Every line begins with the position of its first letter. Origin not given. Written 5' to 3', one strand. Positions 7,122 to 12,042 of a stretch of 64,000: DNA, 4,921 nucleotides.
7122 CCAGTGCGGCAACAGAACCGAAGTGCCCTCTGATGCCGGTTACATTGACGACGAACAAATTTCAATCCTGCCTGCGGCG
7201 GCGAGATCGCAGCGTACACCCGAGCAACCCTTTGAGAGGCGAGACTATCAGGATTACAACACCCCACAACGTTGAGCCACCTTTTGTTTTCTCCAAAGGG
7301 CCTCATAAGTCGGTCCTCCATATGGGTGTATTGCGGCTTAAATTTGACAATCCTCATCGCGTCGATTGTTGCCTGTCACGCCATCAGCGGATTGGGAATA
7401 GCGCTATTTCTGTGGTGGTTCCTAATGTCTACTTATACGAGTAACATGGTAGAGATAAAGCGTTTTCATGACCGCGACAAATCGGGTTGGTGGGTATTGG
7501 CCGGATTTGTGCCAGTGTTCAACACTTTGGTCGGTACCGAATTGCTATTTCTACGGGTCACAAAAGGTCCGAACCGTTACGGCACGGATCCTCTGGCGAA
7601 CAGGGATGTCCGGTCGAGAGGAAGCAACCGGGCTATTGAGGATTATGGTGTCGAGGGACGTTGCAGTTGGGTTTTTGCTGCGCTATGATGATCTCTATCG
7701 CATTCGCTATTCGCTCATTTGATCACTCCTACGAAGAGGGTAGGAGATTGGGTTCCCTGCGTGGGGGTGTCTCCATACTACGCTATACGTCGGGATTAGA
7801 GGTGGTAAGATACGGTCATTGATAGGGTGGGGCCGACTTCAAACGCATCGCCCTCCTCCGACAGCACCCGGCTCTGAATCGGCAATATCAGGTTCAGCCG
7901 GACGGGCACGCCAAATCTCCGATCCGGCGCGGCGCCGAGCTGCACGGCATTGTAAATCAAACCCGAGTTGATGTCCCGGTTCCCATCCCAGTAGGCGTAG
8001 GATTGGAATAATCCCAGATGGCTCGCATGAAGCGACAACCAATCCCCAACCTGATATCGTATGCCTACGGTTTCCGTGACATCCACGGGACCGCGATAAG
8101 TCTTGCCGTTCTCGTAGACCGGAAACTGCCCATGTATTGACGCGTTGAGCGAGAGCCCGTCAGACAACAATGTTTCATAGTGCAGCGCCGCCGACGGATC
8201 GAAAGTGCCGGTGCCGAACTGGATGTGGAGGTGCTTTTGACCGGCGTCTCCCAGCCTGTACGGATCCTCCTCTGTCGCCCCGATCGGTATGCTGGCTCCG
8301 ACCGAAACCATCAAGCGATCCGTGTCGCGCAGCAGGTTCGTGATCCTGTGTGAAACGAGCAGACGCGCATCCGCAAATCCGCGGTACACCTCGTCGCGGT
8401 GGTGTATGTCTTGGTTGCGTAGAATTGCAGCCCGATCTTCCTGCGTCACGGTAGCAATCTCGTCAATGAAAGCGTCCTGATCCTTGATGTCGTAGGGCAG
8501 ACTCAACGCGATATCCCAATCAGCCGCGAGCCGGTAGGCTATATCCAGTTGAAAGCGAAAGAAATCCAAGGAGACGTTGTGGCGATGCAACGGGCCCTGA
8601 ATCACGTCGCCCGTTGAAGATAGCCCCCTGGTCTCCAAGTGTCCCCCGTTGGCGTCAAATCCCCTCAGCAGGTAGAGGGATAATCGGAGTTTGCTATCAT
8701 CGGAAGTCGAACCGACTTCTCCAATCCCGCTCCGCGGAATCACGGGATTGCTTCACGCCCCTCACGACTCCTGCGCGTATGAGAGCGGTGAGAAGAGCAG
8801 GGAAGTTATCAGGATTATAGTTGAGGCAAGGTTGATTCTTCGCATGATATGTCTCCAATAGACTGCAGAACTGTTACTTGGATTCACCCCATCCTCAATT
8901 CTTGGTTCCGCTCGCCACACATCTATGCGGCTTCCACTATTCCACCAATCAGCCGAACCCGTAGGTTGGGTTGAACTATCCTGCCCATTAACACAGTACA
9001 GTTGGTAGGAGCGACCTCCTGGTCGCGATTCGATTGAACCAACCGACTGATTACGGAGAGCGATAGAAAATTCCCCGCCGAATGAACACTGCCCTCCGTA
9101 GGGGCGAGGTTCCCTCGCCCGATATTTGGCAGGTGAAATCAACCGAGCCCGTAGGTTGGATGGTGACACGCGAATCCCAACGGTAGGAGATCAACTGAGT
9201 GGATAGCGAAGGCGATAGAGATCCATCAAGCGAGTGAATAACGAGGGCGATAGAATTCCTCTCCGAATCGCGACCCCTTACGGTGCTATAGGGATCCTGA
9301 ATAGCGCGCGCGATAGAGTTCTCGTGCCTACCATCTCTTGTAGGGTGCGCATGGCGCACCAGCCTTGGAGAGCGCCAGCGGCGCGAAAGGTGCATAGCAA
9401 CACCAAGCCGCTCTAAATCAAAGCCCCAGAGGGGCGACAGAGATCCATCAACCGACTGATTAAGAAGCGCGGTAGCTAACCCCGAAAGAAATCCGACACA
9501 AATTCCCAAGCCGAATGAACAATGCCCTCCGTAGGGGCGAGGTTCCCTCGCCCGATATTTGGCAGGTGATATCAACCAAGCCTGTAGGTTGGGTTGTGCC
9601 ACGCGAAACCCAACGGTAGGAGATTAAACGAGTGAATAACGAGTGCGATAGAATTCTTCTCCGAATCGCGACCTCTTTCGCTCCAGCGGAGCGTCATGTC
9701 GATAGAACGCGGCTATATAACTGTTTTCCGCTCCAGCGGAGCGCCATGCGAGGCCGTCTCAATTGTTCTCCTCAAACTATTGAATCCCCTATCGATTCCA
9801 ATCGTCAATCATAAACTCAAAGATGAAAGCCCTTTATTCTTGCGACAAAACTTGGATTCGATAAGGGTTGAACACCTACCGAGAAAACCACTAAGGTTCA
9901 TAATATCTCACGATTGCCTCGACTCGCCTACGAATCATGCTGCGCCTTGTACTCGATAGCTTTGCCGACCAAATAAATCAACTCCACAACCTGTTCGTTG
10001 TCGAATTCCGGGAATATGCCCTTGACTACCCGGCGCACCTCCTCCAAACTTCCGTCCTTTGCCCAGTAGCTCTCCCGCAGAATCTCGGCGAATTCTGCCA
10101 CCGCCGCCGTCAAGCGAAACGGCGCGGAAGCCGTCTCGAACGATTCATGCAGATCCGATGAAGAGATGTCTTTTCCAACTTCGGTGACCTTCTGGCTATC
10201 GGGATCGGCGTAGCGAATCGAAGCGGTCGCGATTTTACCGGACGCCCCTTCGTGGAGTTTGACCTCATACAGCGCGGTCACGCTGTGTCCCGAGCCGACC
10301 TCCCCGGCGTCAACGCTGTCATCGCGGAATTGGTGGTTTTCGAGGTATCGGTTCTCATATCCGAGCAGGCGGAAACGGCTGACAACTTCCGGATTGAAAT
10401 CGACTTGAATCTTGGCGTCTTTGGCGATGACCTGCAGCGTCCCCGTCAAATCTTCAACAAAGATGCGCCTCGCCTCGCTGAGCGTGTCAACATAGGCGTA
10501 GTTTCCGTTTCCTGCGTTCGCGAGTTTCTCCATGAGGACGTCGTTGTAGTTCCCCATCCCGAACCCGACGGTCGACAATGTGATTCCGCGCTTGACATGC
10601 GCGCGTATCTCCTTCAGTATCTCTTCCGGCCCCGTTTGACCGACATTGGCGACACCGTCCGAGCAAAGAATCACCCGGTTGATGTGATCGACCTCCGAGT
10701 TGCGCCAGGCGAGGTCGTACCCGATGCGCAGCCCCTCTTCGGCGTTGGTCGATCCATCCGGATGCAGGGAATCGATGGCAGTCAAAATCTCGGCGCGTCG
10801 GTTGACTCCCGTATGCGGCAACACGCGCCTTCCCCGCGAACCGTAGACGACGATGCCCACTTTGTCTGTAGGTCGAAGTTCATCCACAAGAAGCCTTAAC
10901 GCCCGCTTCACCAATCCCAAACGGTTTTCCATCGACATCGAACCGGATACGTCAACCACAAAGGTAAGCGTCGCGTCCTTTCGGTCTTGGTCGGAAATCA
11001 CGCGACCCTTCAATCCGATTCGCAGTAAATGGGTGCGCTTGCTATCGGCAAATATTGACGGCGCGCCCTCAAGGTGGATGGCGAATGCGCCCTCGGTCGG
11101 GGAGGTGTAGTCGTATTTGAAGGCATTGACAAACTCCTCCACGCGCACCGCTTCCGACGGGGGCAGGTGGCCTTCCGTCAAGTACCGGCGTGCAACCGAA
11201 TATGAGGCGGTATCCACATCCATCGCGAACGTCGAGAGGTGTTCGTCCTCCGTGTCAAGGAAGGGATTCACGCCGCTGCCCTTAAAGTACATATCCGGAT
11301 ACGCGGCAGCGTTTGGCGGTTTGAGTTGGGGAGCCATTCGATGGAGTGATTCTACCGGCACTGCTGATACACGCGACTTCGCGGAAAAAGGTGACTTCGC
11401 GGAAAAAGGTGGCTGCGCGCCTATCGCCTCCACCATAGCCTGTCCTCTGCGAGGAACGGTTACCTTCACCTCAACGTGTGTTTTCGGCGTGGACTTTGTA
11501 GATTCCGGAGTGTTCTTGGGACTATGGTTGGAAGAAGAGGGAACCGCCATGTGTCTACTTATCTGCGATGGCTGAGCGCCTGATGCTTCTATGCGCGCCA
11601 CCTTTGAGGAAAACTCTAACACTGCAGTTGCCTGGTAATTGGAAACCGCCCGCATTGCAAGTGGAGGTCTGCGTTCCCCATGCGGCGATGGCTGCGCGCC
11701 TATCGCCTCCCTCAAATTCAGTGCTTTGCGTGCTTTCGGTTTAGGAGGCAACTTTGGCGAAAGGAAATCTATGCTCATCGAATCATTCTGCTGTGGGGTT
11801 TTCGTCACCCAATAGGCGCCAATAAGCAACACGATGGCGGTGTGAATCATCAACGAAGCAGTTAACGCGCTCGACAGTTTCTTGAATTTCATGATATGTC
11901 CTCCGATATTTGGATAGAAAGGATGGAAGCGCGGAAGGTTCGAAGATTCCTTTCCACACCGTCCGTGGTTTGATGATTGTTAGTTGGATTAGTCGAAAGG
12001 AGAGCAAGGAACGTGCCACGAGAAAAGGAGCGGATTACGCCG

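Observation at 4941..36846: Candidate non-cellulosomal cohesin-dockerin surface assembly system built on T9SS-secreted eukaryote-like repeat proteins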

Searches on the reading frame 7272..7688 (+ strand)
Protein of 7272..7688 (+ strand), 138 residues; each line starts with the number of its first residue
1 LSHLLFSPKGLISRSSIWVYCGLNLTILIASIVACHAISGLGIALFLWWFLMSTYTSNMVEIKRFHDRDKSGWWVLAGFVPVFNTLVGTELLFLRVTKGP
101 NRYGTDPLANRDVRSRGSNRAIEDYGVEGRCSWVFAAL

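Call 65: search_protein_families(library=pfam, proteins=[window:7272-7688:+], max_evalue=0.001)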
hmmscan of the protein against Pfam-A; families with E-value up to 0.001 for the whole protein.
window:7272-7688:+ (138 aa): 1 family
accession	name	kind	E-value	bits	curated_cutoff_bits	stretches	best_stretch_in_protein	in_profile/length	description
PF05656.20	DUF805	-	1.9e-17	64.2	25.7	1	6-104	2-110/111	Protein of unknown function (DUF805)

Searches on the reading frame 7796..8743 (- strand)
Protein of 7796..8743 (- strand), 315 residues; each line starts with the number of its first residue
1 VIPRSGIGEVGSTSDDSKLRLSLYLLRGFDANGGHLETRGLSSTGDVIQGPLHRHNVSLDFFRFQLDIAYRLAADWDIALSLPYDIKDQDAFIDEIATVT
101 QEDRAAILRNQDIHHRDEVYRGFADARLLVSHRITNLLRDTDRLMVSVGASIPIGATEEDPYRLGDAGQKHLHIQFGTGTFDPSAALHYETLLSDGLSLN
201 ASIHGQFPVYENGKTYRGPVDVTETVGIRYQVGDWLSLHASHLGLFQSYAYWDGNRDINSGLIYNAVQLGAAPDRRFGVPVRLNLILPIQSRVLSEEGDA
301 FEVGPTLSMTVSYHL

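Call 9: search_protein_families(library=pfam, proteins=[window:7796-8743:-], max_evalue=0.001)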
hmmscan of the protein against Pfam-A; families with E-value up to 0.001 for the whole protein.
window:7796-8743:- (315 aa): 0 families

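Call 82: search_solved_structures(query=window:7796-8743:-, max_evalue=1)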
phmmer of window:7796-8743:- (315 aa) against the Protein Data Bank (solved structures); distinct sequences matched with E-value up to 1: 0.

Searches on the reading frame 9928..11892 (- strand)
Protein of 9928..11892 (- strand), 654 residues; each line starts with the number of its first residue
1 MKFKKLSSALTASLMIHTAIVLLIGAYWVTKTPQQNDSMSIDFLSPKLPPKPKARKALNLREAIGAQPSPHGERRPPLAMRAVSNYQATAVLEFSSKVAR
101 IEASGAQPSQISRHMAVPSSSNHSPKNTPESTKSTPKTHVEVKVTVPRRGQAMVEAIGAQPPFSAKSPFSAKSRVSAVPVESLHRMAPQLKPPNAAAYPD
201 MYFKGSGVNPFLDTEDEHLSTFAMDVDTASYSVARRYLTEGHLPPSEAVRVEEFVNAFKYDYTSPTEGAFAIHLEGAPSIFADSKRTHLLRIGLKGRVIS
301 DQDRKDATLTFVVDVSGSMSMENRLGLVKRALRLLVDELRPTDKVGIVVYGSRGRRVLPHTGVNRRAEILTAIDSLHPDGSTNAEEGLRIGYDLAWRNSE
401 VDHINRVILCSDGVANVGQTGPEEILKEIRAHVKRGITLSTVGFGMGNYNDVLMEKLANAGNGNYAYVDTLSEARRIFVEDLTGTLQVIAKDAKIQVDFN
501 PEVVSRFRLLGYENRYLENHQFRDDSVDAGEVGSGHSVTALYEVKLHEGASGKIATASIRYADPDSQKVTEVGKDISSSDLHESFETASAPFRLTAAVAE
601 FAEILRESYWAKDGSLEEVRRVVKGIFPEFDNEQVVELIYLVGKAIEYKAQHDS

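Call 3: search_protein_families(library=pfam, proteins=[window:9928-11892:-], max_evalue=0.01)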
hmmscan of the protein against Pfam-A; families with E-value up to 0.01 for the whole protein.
window:9928-11892:- (654 aa): 5 families
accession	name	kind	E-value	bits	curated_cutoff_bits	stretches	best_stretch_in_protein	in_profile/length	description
PF12034.13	YfbK_C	-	2.6e-39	135.7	25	2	484-548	1-65/184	Uncharacterized protein YfbK, C-terminal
PF12450.13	vWF_A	-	4.9e-26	91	25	1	202-285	6-90/94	von Willebrand factor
PF00092.34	VWA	-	2e-16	61.2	23.8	1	309-473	2-167/174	von Willebrand factor type A domain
PF13519.12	VWA_2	-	3.8e-15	56.9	27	1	310-413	2-106/107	von Willebrand factor type A domain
PF13768.12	VWA_3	-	6.8e-13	49.4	27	1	309-465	3-153/155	von Willebrand factor type A domain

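Call 94: find_encoding_contigs(protein=window:9928-11892:-, flank=10000, max_places=4)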
Protein window:9928-11892:- (654 aa): no gene with exactly this product is on record in the collection.
